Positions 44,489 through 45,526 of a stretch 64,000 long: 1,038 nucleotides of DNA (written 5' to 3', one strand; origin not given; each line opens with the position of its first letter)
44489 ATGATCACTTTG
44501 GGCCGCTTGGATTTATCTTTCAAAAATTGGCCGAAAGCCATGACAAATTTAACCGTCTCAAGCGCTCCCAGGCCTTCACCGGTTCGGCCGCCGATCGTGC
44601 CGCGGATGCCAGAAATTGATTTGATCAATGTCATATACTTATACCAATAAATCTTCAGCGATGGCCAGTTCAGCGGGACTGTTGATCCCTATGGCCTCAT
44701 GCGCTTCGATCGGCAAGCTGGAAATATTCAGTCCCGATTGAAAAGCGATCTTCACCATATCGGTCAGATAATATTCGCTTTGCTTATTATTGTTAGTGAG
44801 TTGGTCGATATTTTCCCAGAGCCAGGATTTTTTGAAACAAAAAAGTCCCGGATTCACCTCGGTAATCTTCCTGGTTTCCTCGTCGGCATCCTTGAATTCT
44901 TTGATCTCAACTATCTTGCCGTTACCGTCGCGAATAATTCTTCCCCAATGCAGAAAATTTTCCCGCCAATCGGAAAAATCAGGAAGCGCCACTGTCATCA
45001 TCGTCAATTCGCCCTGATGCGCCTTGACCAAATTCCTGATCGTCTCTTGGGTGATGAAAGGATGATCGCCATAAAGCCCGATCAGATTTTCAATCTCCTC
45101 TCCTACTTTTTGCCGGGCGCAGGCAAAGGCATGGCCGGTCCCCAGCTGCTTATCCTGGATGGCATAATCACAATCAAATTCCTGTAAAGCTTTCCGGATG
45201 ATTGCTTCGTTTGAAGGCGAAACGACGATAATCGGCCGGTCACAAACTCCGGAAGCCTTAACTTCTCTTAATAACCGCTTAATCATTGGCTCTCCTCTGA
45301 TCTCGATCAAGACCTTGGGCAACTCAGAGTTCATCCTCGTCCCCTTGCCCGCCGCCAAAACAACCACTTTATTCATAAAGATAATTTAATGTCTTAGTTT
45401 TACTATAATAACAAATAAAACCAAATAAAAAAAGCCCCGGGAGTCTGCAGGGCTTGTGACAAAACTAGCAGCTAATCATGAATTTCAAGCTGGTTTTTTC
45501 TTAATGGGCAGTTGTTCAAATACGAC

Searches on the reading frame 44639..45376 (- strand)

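Call 13: search_protein_families(library=pfam, proteins=[window:44639-45376:-], max_evalue=0.001)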
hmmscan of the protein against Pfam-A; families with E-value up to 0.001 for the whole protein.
window:44639-45376:- (245 aa): 4 families
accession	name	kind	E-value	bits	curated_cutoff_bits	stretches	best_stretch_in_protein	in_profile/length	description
PF12804.13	NTP_transf_3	-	2.2e-20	73.9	27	1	4-142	1-131/160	MobA-like NTP transferase domain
PF00483.29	NTP_transferase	-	6.3e-15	55.8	21.2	1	3-217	1-215/245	Nucleotidyl transferase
PF01128.25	IspD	-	1.5e-10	41.6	27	1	4-61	3-60/221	2-C-methyl-D-erythritol 4-phosphate cytidylyltransferase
PF02348.25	CTP_transf_3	-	9.3e-09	35.8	22.6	1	21-123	16-117/217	Cytidylyltransferase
